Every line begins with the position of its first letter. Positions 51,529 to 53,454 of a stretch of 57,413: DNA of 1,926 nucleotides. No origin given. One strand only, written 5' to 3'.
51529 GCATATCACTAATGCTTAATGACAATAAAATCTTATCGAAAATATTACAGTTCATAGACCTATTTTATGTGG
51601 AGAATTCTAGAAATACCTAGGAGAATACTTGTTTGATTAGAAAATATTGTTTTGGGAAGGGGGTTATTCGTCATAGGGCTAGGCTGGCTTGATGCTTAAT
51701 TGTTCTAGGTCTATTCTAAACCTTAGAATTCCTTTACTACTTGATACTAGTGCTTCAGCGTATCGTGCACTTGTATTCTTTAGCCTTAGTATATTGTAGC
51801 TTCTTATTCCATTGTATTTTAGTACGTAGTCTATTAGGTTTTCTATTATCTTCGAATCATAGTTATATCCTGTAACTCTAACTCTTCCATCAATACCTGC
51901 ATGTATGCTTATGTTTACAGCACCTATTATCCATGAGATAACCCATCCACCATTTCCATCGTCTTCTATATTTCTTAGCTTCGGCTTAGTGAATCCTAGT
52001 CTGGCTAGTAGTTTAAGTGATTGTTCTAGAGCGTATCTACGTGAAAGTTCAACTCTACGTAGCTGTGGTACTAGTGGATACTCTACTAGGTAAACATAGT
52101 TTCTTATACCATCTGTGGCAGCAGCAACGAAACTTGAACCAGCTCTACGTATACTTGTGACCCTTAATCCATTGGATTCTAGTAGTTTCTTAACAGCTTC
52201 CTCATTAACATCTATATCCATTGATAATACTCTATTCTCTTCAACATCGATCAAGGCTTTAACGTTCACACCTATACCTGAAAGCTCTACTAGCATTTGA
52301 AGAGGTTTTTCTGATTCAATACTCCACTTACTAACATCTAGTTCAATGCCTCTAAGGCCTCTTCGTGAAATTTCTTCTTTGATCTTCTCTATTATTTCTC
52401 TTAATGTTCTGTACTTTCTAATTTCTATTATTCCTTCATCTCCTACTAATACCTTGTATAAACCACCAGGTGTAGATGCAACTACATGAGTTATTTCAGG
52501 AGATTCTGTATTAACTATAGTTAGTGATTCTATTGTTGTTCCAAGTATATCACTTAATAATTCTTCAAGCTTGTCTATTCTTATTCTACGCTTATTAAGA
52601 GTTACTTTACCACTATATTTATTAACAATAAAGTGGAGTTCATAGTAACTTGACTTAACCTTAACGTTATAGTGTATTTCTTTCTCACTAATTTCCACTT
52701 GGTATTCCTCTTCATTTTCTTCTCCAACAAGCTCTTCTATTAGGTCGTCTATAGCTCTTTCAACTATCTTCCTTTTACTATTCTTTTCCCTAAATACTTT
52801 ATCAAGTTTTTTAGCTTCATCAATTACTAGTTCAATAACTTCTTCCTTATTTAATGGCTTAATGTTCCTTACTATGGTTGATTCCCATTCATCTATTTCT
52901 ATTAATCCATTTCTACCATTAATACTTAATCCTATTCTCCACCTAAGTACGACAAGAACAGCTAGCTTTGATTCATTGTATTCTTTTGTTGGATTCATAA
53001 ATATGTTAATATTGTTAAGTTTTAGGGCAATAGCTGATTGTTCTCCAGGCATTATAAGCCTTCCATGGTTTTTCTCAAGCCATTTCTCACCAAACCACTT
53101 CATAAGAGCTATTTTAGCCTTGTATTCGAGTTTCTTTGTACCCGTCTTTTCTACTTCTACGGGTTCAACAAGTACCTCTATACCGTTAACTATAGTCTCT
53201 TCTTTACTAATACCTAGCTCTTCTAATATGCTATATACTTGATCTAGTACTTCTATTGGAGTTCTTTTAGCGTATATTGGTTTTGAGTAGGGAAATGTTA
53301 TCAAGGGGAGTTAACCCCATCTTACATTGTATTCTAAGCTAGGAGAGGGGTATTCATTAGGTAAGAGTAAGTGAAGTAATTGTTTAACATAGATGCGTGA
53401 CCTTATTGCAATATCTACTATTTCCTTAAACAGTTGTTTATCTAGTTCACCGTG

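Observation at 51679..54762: Orphan short BrxL-like AAA+ ATPase coupled to a 541-aa repeat protein: candidate undescribed two-gene module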

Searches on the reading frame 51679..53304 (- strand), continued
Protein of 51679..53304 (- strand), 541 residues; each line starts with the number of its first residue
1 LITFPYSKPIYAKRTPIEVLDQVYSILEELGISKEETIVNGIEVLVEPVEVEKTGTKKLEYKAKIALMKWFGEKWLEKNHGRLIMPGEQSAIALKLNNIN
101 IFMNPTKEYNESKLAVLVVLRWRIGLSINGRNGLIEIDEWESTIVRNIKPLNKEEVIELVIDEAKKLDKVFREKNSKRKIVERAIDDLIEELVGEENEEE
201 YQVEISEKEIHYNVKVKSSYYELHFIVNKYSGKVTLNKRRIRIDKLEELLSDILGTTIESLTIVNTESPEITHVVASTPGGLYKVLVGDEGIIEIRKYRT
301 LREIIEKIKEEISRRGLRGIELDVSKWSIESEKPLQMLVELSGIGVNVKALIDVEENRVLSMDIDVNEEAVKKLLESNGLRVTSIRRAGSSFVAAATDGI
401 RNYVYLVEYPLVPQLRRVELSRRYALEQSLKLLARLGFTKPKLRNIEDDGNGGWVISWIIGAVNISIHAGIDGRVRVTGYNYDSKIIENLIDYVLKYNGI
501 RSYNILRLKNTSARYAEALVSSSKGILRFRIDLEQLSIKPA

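Call 60: fold_search(model_id=the predicted structure, library=viral)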
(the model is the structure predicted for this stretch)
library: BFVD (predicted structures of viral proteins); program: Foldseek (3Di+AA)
matches with E <= 10: 1489; with E <= 0.001: 43
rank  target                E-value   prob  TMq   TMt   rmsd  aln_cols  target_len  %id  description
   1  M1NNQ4                1.4e-07  1.00  0.14  0.15  32.2       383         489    8  BTB domain-containing protein [Moumouvirus goulette]
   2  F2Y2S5                4.8e-07  1.00  0.13  0.14  34.3       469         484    9  (no name in the UniProt tables at hand)
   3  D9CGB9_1              2.2e-06  1.00  0.13  0.09  35.3       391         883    8  (no name in the UniProt tables at hand)
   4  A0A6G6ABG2            2.8e-06  1.00  0.13  0.17  32.3       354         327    9  WD40 domain-containing protein [Borely moumouvirus]
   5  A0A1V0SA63            5.5e-06  1.00  0.11  0.19  27.3       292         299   13  Uncharacterized protein [Catovirus CTV1]
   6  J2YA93                8.8e-06  0.98  0.12  0.13  34.6       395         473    9  (no name in the UniProt tables at hand)
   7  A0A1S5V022            1.6e-05  0.99  0.11  0.12  29.0       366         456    6  (no name in the UniProt tables at hand)
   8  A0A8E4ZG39            2.1e-05  0.90  0.10  0.12  33.1       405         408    7  Uncharacterized protein [Winogradskyella phage Peternella_1]
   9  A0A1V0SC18            2.4e-05  1.00  0.15  0.21  25.9       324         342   10  Uncharacterized protein [Catovirus CTV1]
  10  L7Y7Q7                2.4e-05  0.99  0.11  0.13  33.0       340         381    8  Putative BTB/POZ domain and WD-repeat protein [Megavirus lba]
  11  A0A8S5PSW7            2.5e-05  0.99  0.13  0.13  26.9       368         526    8  Uncharacterized protein [Siphoviridae sp. ctGuJ10]
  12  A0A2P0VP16            2.6e-05  0.96  0.12  0.08  35.3       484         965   10  TIR/WD40 domain-containing protein [Tetraselmis virus 1]
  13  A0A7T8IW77            2.9e-05  0.75  0.08  0.11  30.1       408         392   10  Putative DNA polymerase III, beta subunit [Erwinia phage pEa_SNUABM_5]
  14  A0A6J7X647            4.0e-05  0.95  0.11  0.11  36.6       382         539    9  Uncharacterized protein [uncultured Caudovirales phage]
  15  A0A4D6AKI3            6.4e-05  0.75  0.10  0.08  22.3       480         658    6  (no name in the UniProt tables at hand)
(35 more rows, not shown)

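Call 73: find_encoding_contigs(protein=P0005, flank=10000, max_places=2)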
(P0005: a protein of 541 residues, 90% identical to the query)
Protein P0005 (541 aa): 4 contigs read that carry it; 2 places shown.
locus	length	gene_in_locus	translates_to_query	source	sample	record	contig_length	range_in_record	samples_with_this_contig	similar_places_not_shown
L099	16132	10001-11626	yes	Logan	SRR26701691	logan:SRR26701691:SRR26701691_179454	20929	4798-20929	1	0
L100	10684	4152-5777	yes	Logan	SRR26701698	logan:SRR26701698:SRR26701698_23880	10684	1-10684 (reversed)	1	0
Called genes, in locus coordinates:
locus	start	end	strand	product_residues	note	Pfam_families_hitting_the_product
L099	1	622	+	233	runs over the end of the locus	PF10046:BLOC1_2 (faint), PF05531:NPV_P10 (faint)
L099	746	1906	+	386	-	PF01979:Amidohydro_1, PF00962:A_deaminase (weak), PF07969:Amidohydro_3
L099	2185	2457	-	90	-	-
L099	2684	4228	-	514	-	PF07969:Amidohydro_3, PF01979:Amidohydro_1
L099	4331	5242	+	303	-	PF01408:GFO_IDH_MocA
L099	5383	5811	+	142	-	-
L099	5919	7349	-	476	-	PF01406:tRNA-synt_1e, PF00133:tRNA-synt_1 (faint), PF09334:tRNA-synt_1g, PF09190:DALR_2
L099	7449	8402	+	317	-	PF00174:Oxidored_molyb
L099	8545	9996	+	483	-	PF20442:BrxL_N, PF13337:BrxL_ATPase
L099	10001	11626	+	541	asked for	-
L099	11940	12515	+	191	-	PF01694:Rhomboid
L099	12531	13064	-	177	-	PF06195:DUF996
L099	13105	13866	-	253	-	PF00106:adh_short, PF13561:adh_short_C2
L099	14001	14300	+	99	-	-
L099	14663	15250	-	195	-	-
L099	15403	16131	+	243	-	?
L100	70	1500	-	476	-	PF01406:tRNA-synt_1e, PF00133:tRNA-synt_1 (faint), PF09334:tRNA-synt_1g, PF09190:DALR_2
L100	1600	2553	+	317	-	PF00174:Oxidored_molyb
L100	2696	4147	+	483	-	PF20442:BrxL_N, PF13337:BrxL_ATPase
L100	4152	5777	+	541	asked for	-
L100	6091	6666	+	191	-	PF01694:Rhomboid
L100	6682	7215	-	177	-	PF06195:DUF996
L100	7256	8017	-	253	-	PF00106:adh_short, PF13561:adh_short_C2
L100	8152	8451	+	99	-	-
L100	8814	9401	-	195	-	-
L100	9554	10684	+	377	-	?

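Call 76: find_related_loci(query=A2, collection=viral_contigs, flank=8000)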
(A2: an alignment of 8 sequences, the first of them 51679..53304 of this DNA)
Query A2 (541 aa) in viral_contigs; peptide patterns used: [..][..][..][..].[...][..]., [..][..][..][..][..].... (x = any residue, [..] = any of these).
116 stretches matched a pattern, but none encodes a relative of the query by tblastn (E <= 1e-3).

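Call 77: search_protein_families(library=phrogs, proteins=[window:51679-53304:-, P0134], max_evalue=0.01)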
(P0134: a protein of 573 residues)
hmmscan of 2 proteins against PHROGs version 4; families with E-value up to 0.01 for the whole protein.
window:51679-53304:- (541 aa): 0 families

P0134 (573 aa): 0 families

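Call 87: list_cluster_members(proteins=[window:51679-53304:-, window:53311-54762:-, P0134])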
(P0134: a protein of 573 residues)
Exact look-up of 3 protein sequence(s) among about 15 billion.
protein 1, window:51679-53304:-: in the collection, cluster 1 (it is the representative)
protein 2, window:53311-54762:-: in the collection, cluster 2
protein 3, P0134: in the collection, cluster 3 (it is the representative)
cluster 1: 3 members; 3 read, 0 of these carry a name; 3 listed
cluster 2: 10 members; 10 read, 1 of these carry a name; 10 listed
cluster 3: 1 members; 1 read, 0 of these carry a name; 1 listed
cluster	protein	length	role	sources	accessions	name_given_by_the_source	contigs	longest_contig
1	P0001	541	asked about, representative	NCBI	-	-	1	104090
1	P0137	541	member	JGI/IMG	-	-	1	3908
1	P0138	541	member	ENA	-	-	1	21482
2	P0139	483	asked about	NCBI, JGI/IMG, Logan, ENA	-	-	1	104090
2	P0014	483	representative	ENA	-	-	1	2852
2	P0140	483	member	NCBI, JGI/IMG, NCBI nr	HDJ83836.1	MAG TPA: BREX system Lon protease-like protein BrxL [Desulfurococcaceae archaeon] | BREX system Lon protease-like protein BrxL [Desulfurococcaceae archaeon]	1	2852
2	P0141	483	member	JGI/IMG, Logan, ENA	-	-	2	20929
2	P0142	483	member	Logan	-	-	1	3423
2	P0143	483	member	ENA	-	-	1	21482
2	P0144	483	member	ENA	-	-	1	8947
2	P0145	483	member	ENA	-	-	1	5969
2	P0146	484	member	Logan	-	-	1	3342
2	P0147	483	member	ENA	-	-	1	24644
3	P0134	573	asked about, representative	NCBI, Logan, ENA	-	-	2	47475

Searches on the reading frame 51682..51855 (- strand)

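Call 59: search_protein_families(library=pfam, proteins=[window:51682-51855:-], max_evalue=10)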
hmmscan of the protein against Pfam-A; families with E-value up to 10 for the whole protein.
seq(58 aa): 1 family
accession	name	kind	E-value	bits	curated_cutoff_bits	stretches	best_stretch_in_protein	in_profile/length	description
PF22194.2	F-93_WHD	-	0.14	12.7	28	1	9-41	4-36/62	F-93, winged-helix domain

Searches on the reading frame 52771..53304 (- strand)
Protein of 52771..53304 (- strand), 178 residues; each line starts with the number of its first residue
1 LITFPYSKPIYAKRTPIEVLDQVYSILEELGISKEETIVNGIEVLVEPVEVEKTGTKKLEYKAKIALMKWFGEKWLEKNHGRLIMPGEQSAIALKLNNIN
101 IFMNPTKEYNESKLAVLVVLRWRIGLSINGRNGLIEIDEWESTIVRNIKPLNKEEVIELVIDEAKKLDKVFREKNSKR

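Call 53: predict_structure(alignment_id=A3)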
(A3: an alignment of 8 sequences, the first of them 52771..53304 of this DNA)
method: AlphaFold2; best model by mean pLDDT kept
length: 178 residues; sequences in the alignment: 8
mean_pLDDT: 82.3   pTM: 0.71
mean pLDDT of the five models: 82.3, 70.2, 69.4, 62.1, 62.0
residues with pLDDT >= 90: 54; 70-90: 99; 50-70: 21; < 50: 4
segments of 3 or more residues with pLDDT < 50: 1-3
pLDDT, mean of each block of 10 residues (from residue 1): 66 92 90 88 91 75 87 81 89 82 88 88 90 88 68 67 81 67
secondary structure, 60 per line:
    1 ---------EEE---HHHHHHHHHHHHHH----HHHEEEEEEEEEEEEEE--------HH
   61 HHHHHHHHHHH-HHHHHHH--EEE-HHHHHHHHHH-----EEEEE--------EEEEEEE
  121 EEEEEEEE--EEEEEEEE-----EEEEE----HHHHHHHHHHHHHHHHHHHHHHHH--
elements in order: E10-12 H16-29 E37-50 H59-71 H73-79 E82-84 H86-95 E101-105 E114-128 E131-138 E144-148 H153-176
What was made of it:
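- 52777..53304 (-): Partner N-terminal alpha+beta domain (residues 1-176). It is the most conserved part, with motifs FPY, VEPV, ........, PGEQ and EW. Model pLDDT 82, pTM 0.71 (call 53).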

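Call 56: fold_search(model_id=the predicted structure, library=pdb)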
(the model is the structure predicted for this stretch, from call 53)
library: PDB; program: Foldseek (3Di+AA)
matches with E <= 10: 337; with E <= 0.001: 0
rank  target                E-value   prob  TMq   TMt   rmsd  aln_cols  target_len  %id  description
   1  8wia_B                3.6e-02  0.20  0.18  0.11   8.8       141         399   14  Crystal structure of E. coli ThrS catalytic domain mutant G463S (released 2024-07-24)
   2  8wij_A                7.5e-02  0.13  0.19  0.11  11.8       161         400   13  Crystal structure of E. coli ThrS catalytic domain mutant L489M in complex with Obafluorin (released 2024-07-24)
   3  8kc0                  8.0e-02  0.30  0.20  0.26   8.6       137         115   13  De novo design protein -NB8 (released 2024-08-07)
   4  1evk_A                1.4e-01  0.20  0.21  0.12   7.9       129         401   16  CRYSTAL STRUCTURE OF A TRUNCATED FORM OF THREONYL-TRNA SYNTHETASE WITH THE LIGAND THREONINE (released 2000-07-19)
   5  5y7p_C                1.6e-01  0.07  0.15  0.09  13.7       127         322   13  Bile salt hydrolase from lactobacillus salivarius complex with glycocholic acid and cholic acid (released 2018-08-22)
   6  8h99_B                1.7e-01  0.10  0.17  0.11   9.3       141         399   14  Crystal structure of E. coli ThrS catalytic domain mutant (released 2023-02-08)
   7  8etk_B                2.0e-01  0.07  0.13  0.09  13.9       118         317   14  Bile salt hydrolase A from Lactobacillus gasseri bound to covalent probe (released 2023-11-01)
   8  9g33_CM               2.6e-01  0.09  0.17  0.10  15.8       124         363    9  Stalled 90S - Utp23-Krr1-deltaC3 (released 2025-06-18)
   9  7svi_A                2.6e-01  0.06  0.12  0.08  14.1       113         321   13  Bile Salt Hydrolase C from Lactobacillus johnsonii (released 2023-01-25)
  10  5ijt_A                2.8e-01  0.07  0.16  0.17  18.5       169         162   12  Human Peroxiredoxin 2 Oxidized (SS) (released 2017-09-06)
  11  7svf_A                2.8e-01  0.06  0.13  0.09  13.9       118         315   15  Bile salt hydrolase A from Lactobacillus gasseri with taurine bound (released 2023-01-25)
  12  5y7p_B                2.8e-01  0.06  0.15  0.10  15.2       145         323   14  Bile salt hydrolase from lactobacillus salivarius complex with glycocholic acid and cholic acid (released 2018-08-22)
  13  7svi_D                2.8e-01  0.05  0.11  0.08   8.6        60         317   20  Bile Salt Hydrolase C from Lactobacillus johnsonii (released 2023-01-25)
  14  8wih_B                3.2e-01  0.08  0.16  0.10   9.6       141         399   15  Crystal structure of E. coli ThrS catalytic domain mutant G463A in complex with ATP (released 2024-07-24)
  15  8blt_D                3.2e-01  0.06  0.15  0.10  14.4       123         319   13  Structure of Lactobacillus salivarius (Ls) bile salt hydrolase(BSH) in complex with taurocholate (TCA) (released 2023-03-08)
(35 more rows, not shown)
